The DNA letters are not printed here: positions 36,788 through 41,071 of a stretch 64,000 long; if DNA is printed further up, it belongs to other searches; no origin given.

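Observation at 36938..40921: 1327-aa envelope protein with a lipobox, five divergent CBM-like modules and a C-terminal TM/polybasic anchor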

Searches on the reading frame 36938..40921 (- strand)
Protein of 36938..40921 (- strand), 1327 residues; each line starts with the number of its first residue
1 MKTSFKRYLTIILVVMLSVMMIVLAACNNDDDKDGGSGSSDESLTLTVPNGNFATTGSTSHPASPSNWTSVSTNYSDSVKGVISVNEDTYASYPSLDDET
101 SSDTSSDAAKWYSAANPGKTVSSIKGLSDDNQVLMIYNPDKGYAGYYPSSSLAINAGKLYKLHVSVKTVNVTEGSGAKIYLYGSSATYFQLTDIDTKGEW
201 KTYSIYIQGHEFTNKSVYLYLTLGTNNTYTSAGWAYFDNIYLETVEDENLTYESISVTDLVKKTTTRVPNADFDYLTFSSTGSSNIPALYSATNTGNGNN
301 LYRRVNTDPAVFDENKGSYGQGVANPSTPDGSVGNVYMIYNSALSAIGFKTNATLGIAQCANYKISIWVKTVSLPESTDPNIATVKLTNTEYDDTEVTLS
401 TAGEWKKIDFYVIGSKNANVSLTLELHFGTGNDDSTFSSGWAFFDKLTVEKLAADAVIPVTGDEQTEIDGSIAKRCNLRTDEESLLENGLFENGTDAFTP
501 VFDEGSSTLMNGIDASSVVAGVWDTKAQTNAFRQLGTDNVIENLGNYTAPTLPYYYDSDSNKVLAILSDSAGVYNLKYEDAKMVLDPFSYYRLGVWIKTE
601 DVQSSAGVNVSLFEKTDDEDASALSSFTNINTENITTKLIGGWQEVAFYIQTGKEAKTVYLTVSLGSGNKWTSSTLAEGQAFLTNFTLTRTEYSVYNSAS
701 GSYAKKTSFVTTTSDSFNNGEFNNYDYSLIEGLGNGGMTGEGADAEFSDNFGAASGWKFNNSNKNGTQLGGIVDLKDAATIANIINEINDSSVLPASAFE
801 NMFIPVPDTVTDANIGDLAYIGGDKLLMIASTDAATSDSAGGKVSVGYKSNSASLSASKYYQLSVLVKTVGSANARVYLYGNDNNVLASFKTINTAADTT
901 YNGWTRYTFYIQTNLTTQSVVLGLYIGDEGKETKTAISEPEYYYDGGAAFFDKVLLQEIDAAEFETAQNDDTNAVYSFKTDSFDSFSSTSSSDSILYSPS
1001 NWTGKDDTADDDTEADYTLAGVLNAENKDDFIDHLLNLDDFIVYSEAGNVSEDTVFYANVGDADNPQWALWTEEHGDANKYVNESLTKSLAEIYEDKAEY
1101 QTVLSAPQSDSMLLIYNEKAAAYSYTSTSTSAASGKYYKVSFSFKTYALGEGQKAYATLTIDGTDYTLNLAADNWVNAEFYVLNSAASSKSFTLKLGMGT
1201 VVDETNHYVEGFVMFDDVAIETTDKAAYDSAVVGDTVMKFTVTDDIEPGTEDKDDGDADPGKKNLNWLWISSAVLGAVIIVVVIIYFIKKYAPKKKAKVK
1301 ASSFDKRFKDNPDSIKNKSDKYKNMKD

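Call 5: search_protein_families(library=pfam, proteins=[window:36938-40921:-], max_evalue=1)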
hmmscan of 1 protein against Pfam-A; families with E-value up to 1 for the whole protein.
window:36938-40921:- (1327 aa): 3 families
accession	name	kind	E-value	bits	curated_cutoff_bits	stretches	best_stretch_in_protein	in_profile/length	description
PF03077.19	VacA2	-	0.0074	16.5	27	1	649-673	5-29/60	Putative vacuolating cytotoxin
PF02009.21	RIFIN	-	0.021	15.2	32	1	1270-1301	287-319/327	Rifin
PF13800.11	Sigma_reg_N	-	0.18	12.6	26.3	0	1263-1296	8-42/91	Sigma factor regulator N-terminal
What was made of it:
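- On CBM_4_9-type carbohydrate-binding modules (PF02018; CAZy CBM4/9/16/22): The window protein has no PF02018 hit, even at E <= 1 (call 5).
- Closest known: CBM4 / CBM9 / CBM16 / CBM22 / CBM61 carbohydrate-binding modules. Different: The window protein matches no CBM sequence model (call 5).
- No sequence model of any CBM family matches the window protein (call 5).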

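Call 6: search_protein_families(library=ncbifam, proteins=[window:36938-40921:-], max_evalue=1)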
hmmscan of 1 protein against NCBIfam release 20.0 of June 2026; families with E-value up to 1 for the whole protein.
window:36938-40921:- (1327 aa): 3 families
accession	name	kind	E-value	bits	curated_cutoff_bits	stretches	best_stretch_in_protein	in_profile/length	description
NF053773.1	BSAP5i_fam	equivalog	0.00048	20.2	150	1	11-90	3-77/135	BSAP-5i family immunity protein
NF048003.1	GTA_spike_fiber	domain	0.0019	18.7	36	1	835-931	45-151/182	phage head spike fiber domain-containing protein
TIGR01477.1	RIFIN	paralog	0.06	13.1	176.95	1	1269-1301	316-348/356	variant surface antigen, rifin family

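Call 7: search_solved_structures(query=window:36938-40921:-, max_evalue=10)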
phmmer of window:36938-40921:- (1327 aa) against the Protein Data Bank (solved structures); distinct sequences matched with E-value up to 10: 14.
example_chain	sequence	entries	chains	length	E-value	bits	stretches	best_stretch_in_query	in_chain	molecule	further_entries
5e1h_B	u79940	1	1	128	0.031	15.5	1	64-115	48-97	F8(JOB10) VHH antibody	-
6dyx_D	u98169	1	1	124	0.066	14.4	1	55-121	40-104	VHH R419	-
8vyl_F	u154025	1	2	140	0.076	14.2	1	62-115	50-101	Nanobody BtNbE11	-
6ir1_B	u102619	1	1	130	0.1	13.8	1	64-125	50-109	mCherry's nanobody LaM4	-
7sak_B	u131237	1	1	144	0.12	13.5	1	64-125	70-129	LaM4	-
9m6o_B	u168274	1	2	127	0.19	12.8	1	67-123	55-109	single-domain antibody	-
1kxt_B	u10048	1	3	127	0.19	12.8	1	67-120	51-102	IMMUNOGLOBULIN VHH FRAGMENT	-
7qji_B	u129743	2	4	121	0.35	12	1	65-116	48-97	Elen-Nanobody-complex | Elen-Nb1-Nb2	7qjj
7qia_B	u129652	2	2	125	0.37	11.9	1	65-116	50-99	Nanobody 2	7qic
5ocl_B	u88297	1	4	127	0.38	11.8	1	66-125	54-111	anti-vglut nanobody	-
7qbd_E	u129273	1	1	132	0.54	11.3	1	64-116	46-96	Antitranscobalamin-nanobody TC-Nb26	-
6vbg_C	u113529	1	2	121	0.63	11.1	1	61-118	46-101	nanobody 9043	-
8tw3_B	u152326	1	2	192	0.67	11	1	65-124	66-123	Single domain antibody sdHMPV16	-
8hxq_A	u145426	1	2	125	1.2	10.2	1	61-115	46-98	Nanobody1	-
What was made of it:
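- Tried and rejected: Pfam, NCBIfam and PDB-sequence searches of the whole protein gave only chance-level hits: VacA2, RIFIN, nanobodies and a GTA spike fibre at E 0.002 (calls 5-7).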

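Call 10: find_homologous_proteins(query=window:36938-40921:-, max_evalue=0.001)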
Query window:36938-40921:- (1327 aa): 18 proteins with E <= 0.001 among 8000 candidates.
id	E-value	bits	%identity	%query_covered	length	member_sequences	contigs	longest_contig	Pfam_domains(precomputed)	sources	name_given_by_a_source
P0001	0.0e+0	2910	99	100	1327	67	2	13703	-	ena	-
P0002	6.5e-286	970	43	100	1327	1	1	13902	-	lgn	-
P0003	4.8e-285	967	43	100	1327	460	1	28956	-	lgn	-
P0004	3.8e-106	375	29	100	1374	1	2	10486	-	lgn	-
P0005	4.6e-105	371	28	100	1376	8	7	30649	-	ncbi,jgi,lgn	ncbi:MAG: hypothetical protein ACOYIN_03020 [Christensenellales bacterium]|jgi:hypothetical protein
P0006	3.2e-92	329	30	100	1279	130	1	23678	-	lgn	-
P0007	1.2e-89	320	28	98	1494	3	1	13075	-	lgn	-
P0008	5.3e-86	308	31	78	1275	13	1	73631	-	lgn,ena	-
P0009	2.1e-83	299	29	100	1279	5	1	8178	-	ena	-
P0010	3.4e-66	242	28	95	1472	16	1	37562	-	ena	-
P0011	5.6e-64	235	27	71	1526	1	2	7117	-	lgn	-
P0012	1.1e-63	234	27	93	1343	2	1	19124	-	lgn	-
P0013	1.8e-60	223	25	97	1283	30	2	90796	-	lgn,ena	-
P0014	7.0e-60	221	26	96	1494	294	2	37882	PF02018.24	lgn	-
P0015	6.7e-59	218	27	96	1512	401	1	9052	-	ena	-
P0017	3.1e-49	186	26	86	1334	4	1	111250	-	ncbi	-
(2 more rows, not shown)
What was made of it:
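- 36938..40921 (-): Coding sequence, 1327 aa plus stop. A 99%-identical protein, P0001, and 17 full-length relatives are in public metagenomes (call 10).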

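Call 13: search_protein_families(library=pfam, alignment_id=A1, max_evalue=0.01)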
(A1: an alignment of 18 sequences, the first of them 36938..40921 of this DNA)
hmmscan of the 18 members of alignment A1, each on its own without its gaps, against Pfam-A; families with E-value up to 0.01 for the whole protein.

A. member 1, window:36938-40921:- (1327 aa): 1 family
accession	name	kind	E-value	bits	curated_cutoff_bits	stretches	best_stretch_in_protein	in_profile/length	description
PF03077.19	VacA2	-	0.0074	16.5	27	0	649-673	5-29/60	Putative vacuolating cytotoxin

B. families by the number of members that match (of 18 scanned): 4 families
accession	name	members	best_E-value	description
PF02018.23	CBM_4_9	1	1.4e-05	Carbohydrate binding domain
PF25275.1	Golvesin_C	1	0.00095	Golvesin C-terminal domain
PF04932.20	Wzy_C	1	0.0066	O-Antigen ligase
PF03077.19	VacA2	1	0.0074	Putative vacuolating cytotoxin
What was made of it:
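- On CBM_4_9-type carbohydrate-binding modules (PF02018; CAZy CBM4/9/16/22): Only 1 of 18 relatives hits, at E 1.4e-5 (call 13).
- Closest known: CBM4 / CBM9 / CBM16 / CBM22 / CBM61 carbohydrate-binding modules. Same: One relative (P0014) gives a weak PF02018 hit (calls 10, 13).
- Checked: No catalytic, SLH, cohesin or dockerin domain appears by Pfam or NCBIfam (calls 5, 6, 13).
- Only 1 of 18 relatives gives a weak PF02018 hit (call 13). No SLH or other known S-layer anchoring domain is present (calls 5, 13).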

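Call 20: find_encoding_contigs(protein=P0005, flank=8000, max_places=2)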
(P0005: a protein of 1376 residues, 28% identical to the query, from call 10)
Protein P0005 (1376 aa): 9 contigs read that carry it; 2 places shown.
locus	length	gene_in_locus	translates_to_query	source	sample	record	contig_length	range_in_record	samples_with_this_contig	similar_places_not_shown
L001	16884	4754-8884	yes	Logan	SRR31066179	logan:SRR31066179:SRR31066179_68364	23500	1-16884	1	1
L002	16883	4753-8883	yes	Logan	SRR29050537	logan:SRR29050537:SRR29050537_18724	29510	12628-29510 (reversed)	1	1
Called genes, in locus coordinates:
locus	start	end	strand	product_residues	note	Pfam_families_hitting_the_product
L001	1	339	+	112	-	?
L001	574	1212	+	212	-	PF04239:DUF421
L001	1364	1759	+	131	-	-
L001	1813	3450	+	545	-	PF01943:Polysacc_synt, PF13440:Polysacc_synt_3 (faint), PF03023:MurJ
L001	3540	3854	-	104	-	PF01925:TauE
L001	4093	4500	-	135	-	PF01925:TauE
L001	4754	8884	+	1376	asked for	-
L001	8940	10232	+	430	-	PF13375:RnfC_N, PF01512:Complex1_51K, PF13187:Fer4_9 (faint), PF13534:Fer4_17 (faint), PF12838:Fer4_7 (weak), PF13237:Fer4_10 (weak)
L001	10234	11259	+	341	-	PF03116:NQR2_RnfD_RnfE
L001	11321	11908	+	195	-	PF04205:FMN_bind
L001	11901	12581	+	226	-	PF02508:Rnf-Nqr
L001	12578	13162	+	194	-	PF02508:Rnf-Nqr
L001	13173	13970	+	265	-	PF04060:FeS, PF00037:Fer4 (weak), PF12837:Fer4_6 (weak), PF13237:Fer4_10, PF14697:Fer4_21 (weak), PF12838:Fer4_7, PF13187:Fer4_9 (weak), PF00037:Fer4 (weak), +2 more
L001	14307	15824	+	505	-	PF02541:Ppx-GppA, PF21447:Ppx-GppA_III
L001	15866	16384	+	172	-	PF02545:Maf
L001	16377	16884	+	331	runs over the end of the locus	PF00022:Actin (weak), PF06723:MreB_Mbl, PF14450:FtsA (weak)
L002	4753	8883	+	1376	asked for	-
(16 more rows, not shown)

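Call 21: find_encoding_contigs(protein=P0017, flank=8000, max_places=2)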
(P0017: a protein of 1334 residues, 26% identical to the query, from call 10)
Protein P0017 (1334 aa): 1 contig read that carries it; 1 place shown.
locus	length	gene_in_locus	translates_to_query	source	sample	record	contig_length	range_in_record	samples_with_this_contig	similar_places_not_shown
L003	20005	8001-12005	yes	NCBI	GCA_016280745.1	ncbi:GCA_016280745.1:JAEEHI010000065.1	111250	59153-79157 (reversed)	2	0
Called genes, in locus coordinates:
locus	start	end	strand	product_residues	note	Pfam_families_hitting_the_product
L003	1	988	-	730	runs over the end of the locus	PF00580:UvrD-helicase, PF01443:Viral_helicase1 (faint), PF13245:AAA_19, PF13361:UvrD_C, PF13538:UvrD_C_2 (weak), PF21196:PcrA_UvrD_tudor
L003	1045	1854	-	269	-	PF07934:OGG_N, PF00730:HhH-GPD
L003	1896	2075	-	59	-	PF01165:Ribosomal_S21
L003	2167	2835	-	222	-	PF01863:YgjP-like, PF10263:SprT-like (weak)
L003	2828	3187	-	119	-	PF13811:DUF4186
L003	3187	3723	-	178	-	PF12993:DUF3877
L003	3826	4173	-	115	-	PF11969:DcpS_C, PF01230:HIT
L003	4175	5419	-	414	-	PF00919:UPF0004, PF04055:Radical_SAM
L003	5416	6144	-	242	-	PF20260:PUA_4, PF04452:Methyltrans_RNA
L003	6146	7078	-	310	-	PF06325:PrmA, PF05175:MTS, PF13489:Methyltransf_23 (weak), PF13847:Methyltransf_31 (weak), PF08241:Methyltransf_11 (weak), PF13649:Methyltransf_25 (weak)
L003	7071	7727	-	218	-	PF06695:Sm_multidrug_ex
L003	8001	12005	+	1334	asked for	-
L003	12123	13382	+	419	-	PF08245:Mur_ligase_M, PF02875:Mur_ligase_C, PF27239:FOL3_C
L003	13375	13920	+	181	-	PF01227:GTP_cyclohydroI, PF14489:QueF (weak)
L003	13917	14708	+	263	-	PF00809:Pterin_bind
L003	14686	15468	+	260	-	PF02152:FolB, PF01288:HPPK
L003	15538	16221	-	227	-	PF02254:TrkA_N, PF02080:TrkA_C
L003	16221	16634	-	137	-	PF02254:TrkA_N, PF02558:ApbA, PF03435:Sacchrp_dh_NADP, PF03807:F420_oxidored (weak)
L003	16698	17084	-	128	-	-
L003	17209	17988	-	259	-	PF01661:Macro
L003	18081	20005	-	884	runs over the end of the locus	PF01326:PPDK_N, PF00391:PEP-utilizers, PF02896:PEP-utilizers_C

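Call 22: find_encoding_contigs(protein=P0013, flank=8000, max_places=2)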
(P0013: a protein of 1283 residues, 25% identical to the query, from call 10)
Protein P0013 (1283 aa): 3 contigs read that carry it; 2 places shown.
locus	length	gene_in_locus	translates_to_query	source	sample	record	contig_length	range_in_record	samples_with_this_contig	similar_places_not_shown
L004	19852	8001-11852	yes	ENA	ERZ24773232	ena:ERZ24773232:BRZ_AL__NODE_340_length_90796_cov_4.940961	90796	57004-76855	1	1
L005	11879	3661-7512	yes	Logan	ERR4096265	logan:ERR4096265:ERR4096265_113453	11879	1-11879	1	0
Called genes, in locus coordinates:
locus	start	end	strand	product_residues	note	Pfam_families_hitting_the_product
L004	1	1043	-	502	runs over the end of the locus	PF02541:Ppx-GppA, PF21447:Ppx-GppA_III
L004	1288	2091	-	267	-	PF04060:FeS, PF12838:Fer4_7 (weak), PF13237:Fer4_10 (weak), PF14697:Fer4_21 (weak), PF12838:Fer4_7, PF13187:Fer4_9, PF00037:Fer4, PF12797:Fer4_2 (weak), +4 more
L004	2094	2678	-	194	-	PF02508:Rnf-Nqr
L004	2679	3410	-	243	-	PF02508:Rnf-Nqr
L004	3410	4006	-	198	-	PF04205:FMN_bind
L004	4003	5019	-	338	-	PF03116:NQR2_RnfD_RnfE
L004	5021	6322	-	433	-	PF13375:RnfC_N, PF01512:Complex1_51K, PF13534:Fer4_17 (faint), PF00037:Fer4 (faint), PF12797:Fer4_2 (faint), PF12838:Fer4_7 (weak), PF13187:Fer4_9 (weak), PF13237:Fer4_10, +1 more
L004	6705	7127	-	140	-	PF01925:TauE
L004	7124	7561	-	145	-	PF01925:TauE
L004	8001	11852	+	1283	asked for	-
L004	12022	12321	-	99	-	PF01476:LysM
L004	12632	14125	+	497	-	PF01943:Polysacc_synt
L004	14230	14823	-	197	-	PF07155:ECF-ribofla_trS, PF12822:ECF_trnsprt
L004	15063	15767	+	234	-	PF04239:DUF421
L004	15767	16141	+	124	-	PF14276:DUF4363 (weak)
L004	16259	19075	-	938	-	PF00005:ABC_tran (faint), PF02463:SMC_N (faint), PF03193:RsgA_GTPase (faint), PF13191:AAA_16 (faint), PF13304:AAA_21 (faint), PF13555:AAA_29 (faint), PF17760:UvrA_inter, PF17755:UvrA_DNA-bind, +2 more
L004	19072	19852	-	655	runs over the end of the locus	PF00270:DEAD (faint), PF04851:ResIII, PF17757:UvrB_inter, PF27431:UvrB_3rd, PF00271:Helicase_C, PF12344:UvrB, PF02151:UVR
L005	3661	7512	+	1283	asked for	-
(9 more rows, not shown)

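Call 28: find_related_loci(query=window:36938-40921:-, collection=genome_contigs, flank=6000)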
Query window:36938-40921:- (1327 aa) in genome_contigs; peptide patterns used: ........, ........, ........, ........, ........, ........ (x = any residue, [..] = any of these).
41 stretches matched a pattern, but none encodes a relative of the query by tblastn (E <= 1e-3).
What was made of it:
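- Tried and rejected: The genome_contigs scan with the single protein found nothing (call 28).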
